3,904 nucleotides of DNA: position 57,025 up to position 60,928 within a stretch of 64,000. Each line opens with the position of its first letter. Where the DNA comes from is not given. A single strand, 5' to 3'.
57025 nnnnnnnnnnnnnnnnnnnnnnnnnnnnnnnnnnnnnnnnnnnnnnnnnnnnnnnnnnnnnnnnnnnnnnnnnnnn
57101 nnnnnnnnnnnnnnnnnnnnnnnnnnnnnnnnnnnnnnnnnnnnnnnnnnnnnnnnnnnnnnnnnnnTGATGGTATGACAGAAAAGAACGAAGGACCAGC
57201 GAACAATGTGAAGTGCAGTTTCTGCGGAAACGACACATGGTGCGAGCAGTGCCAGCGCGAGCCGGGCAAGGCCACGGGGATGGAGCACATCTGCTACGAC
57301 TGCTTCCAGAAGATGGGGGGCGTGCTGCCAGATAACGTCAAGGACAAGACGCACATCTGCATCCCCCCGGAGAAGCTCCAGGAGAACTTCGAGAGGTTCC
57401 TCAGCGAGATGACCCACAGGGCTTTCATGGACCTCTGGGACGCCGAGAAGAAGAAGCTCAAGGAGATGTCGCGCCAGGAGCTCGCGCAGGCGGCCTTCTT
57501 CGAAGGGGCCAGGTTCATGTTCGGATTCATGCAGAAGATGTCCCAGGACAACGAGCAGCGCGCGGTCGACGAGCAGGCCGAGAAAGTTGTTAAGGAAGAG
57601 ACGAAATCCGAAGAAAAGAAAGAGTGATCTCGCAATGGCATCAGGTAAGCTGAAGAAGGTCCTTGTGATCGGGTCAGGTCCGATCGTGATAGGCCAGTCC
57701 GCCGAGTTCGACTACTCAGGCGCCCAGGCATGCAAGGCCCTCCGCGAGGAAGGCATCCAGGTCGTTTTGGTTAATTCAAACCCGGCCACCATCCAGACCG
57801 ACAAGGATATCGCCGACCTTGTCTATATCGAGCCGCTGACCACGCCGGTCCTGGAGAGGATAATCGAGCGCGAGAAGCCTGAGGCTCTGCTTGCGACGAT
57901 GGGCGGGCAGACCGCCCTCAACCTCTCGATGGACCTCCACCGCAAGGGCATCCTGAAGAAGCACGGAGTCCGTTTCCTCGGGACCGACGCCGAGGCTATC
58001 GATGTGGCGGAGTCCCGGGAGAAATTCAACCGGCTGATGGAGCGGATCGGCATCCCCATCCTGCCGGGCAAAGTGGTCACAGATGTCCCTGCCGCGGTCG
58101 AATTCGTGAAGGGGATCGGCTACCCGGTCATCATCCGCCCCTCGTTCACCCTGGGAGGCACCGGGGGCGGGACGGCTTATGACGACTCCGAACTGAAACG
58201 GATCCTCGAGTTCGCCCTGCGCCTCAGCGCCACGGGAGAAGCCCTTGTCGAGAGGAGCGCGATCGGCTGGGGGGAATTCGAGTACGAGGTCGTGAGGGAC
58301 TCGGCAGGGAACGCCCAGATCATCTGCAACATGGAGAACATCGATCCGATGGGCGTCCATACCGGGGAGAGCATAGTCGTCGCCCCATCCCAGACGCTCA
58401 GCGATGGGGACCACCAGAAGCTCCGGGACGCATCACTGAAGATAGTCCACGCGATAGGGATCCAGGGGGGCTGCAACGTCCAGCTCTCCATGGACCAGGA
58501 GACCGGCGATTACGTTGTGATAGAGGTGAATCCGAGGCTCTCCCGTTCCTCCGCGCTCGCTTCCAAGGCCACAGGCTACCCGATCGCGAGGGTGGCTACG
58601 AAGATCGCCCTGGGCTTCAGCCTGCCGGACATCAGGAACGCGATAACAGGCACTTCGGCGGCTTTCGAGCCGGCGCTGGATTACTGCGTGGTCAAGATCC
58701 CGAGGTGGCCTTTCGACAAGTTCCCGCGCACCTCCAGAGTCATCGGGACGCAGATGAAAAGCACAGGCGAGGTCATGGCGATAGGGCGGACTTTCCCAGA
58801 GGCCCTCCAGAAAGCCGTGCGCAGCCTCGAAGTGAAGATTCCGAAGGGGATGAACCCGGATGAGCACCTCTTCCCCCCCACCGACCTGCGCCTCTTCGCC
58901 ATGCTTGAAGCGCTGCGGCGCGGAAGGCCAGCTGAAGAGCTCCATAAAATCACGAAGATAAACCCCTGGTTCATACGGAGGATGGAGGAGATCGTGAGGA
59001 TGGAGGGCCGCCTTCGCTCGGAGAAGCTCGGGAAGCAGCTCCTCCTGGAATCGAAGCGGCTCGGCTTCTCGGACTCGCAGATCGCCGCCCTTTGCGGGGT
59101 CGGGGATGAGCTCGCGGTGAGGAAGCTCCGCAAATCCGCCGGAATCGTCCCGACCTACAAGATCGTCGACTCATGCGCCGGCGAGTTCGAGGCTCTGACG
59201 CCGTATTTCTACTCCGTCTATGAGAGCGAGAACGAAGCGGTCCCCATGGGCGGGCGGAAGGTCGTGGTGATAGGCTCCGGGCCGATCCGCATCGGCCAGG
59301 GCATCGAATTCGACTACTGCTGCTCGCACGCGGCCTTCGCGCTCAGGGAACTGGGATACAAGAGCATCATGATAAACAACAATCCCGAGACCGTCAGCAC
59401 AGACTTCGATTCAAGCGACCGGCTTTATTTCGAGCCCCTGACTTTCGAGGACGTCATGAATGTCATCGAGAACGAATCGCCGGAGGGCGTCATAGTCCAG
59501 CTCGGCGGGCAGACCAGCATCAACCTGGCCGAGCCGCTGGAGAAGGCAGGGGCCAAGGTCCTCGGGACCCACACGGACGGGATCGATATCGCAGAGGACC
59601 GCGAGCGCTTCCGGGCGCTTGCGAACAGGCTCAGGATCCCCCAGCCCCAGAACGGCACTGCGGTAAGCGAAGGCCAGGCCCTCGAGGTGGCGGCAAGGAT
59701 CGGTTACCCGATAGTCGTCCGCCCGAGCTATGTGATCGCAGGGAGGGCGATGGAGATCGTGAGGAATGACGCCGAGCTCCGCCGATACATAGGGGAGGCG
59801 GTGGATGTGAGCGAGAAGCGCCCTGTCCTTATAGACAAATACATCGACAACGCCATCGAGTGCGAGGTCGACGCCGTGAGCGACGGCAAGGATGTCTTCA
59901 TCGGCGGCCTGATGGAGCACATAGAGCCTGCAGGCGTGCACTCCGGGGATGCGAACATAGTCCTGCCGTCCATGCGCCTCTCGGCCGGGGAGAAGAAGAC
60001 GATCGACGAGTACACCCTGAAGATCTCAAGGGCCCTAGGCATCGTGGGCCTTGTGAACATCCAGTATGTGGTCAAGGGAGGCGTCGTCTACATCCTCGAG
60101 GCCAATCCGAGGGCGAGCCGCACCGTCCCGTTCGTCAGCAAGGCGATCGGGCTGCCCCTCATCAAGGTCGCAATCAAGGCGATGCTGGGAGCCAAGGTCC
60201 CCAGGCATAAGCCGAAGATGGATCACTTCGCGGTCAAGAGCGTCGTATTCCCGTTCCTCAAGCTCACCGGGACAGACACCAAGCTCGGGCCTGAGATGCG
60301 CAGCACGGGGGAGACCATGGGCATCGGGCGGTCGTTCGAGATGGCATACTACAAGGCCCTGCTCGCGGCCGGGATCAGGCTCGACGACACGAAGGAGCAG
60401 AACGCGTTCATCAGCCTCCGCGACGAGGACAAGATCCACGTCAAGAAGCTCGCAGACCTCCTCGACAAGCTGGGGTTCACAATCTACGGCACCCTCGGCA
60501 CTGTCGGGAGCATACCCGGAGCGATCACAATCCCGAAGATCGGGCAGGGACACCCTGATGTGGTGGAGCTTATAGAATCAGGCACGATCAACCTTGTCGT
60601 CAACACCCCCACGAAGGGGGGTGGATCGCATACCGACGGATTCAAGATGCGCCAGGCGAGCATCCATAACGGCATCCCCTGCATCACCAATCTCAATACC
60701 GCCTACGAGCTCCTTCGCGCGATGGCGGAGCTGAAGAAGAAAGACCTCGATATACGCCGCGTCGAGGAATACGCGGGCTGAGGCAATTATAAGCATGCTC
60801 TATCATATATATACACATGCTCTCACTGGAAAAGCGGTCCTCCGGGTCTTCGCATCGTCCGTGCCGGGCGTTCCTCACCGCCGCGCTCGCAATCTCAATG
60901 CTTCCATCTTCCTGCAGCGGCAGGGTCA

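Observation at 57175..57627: Small Cys-rich ORF inserted between carA and carB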

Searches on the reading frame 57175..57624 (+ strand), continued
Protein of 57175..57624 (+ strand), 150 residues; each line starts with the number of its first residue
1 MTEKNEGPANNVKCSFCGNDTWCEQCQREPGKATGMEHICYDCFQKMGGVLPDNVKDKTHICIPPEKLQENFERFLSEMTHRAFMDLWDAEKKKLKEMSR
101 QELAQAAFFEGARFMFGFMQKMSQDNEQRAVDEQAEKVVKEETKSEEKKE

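Call 67: list_cluster_members(proteins=[P0083, P0086, P0087, P0130, P0075, P0077, P0085, P0113, P0139, P0092])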
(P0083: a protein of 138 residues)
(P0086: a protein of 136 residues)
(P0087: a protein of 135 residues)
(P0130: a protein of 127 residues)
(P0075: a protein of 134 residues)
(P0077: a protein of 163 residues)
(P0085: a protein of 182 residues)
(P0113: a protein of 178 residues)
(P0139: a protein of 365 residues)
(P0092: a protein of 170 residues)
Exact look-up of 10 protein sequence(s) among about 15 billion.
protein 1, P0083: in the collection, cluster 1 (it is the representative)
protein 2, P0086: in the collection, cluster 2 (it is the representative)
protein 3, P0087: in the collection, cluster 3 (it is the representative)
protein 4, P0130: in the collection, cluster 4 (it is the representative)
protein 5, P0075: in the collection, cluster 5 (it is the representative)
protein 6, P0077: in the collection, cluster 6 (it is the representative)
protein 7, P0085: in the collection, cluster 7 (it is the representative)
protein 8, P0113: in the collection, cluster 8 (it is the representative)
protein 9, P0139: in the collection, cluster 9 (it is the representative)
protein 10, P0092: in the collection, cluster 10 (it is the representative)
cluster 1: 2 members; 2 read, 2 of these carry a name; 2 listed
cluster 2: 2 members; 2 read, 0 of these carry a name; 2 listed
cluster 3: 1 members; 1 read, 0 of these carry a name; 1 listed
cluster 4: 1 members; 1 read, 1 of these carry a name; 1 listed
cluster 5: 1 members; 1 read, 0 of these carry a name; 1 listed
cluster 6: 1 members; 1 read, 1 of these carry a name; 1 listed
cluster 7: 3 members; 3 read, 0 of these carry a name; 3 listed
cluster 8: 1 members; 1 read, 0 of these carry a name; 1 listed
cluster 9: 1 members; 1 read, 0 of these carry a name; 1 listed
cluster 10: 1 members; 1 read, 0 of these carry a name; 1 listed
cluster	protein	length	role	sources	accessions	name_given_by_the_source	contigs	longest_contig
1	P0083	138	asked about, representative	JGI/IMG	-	hypothetical protein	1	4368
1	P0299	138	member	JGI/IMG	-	hypothetical protein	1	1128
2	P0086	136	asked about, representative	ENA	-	-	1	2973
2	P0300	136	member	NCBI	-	-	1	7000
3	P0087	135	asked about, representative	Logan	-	-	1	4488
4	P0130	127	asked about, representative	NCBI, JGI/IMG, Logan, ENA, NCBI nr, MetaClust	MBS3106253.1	hypothetical protein J4419_01145 [Candidatus Woesearchaeota archaeon] | hypothetical protein [Candidatus Woesearchaeota archaeon] | \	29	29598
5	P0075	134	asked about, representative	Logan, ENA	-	-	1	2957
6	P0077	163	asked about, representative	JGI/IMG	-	hypothetical protein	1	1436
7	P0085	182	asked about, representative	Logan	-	-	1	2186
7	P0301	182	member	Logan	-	-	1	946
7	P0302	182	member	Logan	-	-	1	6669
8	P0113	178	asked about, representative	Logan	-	-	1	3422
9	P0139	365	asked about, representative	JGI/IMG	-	-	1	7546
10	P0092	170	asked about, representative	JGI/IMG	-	-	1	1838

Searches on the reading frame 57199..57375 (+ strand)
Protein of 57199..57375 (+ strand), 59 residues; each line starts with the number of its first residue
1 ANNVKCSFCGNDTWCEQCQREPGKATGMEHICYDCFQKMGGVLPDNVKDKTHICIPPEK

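Call 79: predict_structure(alignment_id=A6)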
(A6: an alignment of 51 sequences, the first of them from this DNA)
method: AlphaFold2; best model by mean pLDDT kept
length: 59 residues; sequences in the alignment: 51
mean_pLDDT: 88.7   pTM: 0.71
mean pLDDT of the five models: 88.7, 87.4, 87.3, 86.3, 86.2
residues with pLDDT >= 90: 34; 70-90: 24; 50-70: 1; < 50: 0
segments of 3 or more residues with pLDDT < 50: none
pLDDT, mean of each block of 10 residues (from residue 1): 87 90 84 94 91 87
secondary structure, 60 per line:
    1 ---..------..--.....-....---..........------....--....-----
elements in order: H16-20 H22-25 E29-32 H33-38 H45-48 E51-54

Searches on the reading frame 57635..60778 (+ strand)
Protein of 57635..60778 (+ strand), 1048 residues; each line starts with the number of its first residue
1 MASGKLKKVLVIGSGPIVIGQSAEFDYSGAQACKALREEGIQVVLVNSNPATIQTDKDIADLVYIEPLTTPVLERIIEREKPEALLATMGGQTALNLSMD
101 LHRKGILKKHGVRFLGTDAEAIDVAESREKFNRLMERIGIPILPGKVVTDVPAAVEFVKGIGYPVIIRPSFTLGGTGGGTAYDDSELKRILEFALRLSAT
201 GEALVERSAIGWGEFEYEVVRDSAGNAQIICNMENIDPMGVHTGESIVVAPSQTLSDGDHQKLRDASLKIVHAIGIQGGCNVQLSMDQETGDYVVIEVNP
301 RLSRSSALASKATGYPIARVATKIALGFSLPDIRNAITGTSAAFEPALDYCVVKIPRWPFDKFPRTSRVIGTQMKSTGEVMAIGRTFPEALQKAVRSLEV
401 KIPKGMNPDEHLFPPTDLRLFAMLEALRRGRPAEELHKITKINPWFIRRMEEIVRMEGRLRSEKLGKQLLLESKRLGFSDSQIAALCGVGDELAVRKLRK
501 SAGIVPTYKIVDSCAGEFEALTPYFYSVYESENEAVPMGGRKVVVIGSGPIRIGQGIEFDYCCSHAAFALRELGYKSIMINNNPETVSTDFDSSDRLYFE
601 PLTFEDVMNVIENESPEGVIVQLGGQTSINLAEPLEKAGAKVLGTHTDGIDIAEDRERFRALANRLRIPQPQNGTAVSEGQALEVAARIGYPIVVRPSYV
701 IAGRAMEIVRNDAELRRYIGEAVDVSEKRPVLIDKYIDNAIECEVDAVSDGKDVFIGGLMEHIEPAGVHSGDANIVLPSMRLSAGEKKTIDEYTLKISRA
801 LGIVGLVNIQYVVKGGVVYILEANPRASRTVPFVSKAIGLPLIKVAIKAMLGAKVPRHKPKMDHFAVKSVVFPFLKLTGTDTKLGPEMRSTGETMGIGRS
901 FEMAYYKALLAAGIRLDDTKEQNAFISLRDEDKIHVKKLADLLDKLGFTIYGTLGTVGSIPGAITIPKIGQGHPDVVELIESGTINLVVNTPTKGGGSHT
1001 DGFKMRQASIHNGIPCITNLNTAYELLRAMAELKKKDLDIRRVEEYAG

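Call 3: search_protein_families(library=pfam, proteins=[window:57635-60778:+], max_evalue=1)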
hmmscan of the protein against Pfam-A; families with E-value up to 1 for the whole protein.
window:57635-60778:+ (1048 aa): 13 families
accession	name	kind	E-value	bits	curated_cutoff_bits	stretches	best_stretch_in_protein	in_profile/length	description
PF02786.22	CPSase_L_D2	-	9.2e-104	346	19.8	2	128-331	2-209/211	Carbamoyl-phosphate synthase L chain, ATP binding domain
PF25596.1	CPSase_L_D1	-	1.5e-98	325.3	27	2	541-651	3-117/118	Carbamoyl phosphate synthase preATP-grasp domain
PF02787.25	CPSase_L_D3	-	6.7e-25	87.3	26.6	1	412-486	3-79/80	Carbamoyl-phosphate synthetase large chain, oligomerisation domain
PF07478.18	Dala_Dala_lig_C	-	4.9e-15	56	24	2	682-825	28-174/204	D-ala D-ala ligase C-terminus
PF15632.11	ATPgrasp_Ter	-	7e-13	48.9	29.1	2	789-868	48-126/131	ATP-grasp in the biosynthetic pathway with Ter operon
PF02222.28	ATP-grasp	-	9.8e-13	48.6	27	2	663-827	3-163/179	ATP-grasp domain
PF02142.27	MGS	-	2.6e-12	47.1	24.1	1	938-1018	4-94/94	MGS-like domain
PF02655.19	ATP-grasp_3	-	5.6e-08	33.5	23.2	2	659-827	8-157/160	ATP-grasp domain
PF13549.11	ATP-grasp_5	-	5.7e-06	26.3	27.6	2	131-168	15-52/221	ATP-grasp domain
PF01071.24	GARS_A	-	0.00011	22.5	27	1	660-755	7-106/194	Phosphoribosylglycinamide synthetase, ATP-grasp (A) domain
PF13380.12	CoA_binding_2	-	0.007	17.2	22.8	1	18-64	5-51/116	CoA binding domain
PF06440.16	DNA_pol3_theta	-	0.057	13.6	34.6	1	49-86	11-48/70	DNA polymerase III, theta subunit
PF13780.11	DUF4176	-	0.1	13.1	25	0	6-30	14-38/74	Domain of unknown function (DUF4176)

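Call 4: search_protein_families(library=ncbifam, proteins=[window:57635-60778:+], max_evalue=1)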
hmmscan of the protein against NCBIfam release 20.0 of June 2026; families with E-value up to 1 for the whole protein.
window:57635-60778:+ (1048 aa): 49 families (the best 25 are shown)
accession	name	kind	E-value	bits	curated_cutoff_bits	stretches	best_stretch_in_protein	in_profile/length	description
NF003671.0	PRK05294.1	equivalog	0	1467.2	599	1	5-1038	6-1054/1058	carbamoyl-phosphate synthase large subunit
TIGR01369.1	CPSaseII_lrg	equivalog_domain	0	1424.5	1027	1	5-1030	5-1052/1052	carbamoyl-phosphate synthase (glutamine-hydrolyzing) large subunit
TIGR01235.1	pyruv_carbox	equivalog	1.1e-34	119.1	1114.45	2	75-334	65-325/1143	pyruvate carboxylase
NF006406.0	PRK08654.1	equivalog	8.5e-34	116.9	739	2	74-345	64-335/499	acetyl-CoA carboxylase biotin carboxylase subunit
NF009554.0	PRK12999.1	equivalog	1.7e-30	105.7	965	2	107-332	99-327/1147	pyruvate carboxylase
TIGR00514.1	accC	equivalog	2.8e-29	102.3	626.5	2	106-331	94-322/449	acetyl-CoA carboxylase biotin carboxylase subunit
NF006367.0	PRK08591.1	subfamily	7.4e-29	100.7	597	2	106-337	94-328/451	acetyl-CoA carboxylase biotin carboxylase subunit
NF005525.0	PRK07178.1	equivalog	4e-28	98.3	768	2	104-334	91-323/471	acetyl-CoA carboxylase biotin carboxylase subunit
NF006286.0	PRK08462.1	equivalog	3.7e-27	95.3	740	2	106-333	96-326/445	acetyl-CoA carboxylase biotin carboxylase subunit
NF009471.0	PRK12833.1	equivalog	1.2e-26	93.3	686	2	108-345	99-339/467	acetyl-CoA carboxylase biotin carboxylase subunit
NF009402.0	PRK12767.1-1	equivalog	7.9e-26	90.6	218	2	28-308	15-282/329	carbamoyl phosphate synthase-like protein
NF004085.0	PRK05586.1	equivalog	3.4e-25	88.9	723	2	107-332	95-323/448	acetyl-CoA carboxylase biotin carboxylase subunit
TIGR01142.1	purT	equivalog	7.1e-24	84.4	502.15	2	604-857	51-302/380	phosphoribosylglycinamide formyltransferase 2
NF006766.0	PRK09288.1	equivalog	1.7e-20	73.2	339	2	605-858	65-316/396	formate-dependent phosphoribosylglycinamide formyltransferase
TIGR02712.1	urea_carbox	equivalog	4.1e-19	67.8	1303.85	2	100-327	87-317/1201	urea carboxylase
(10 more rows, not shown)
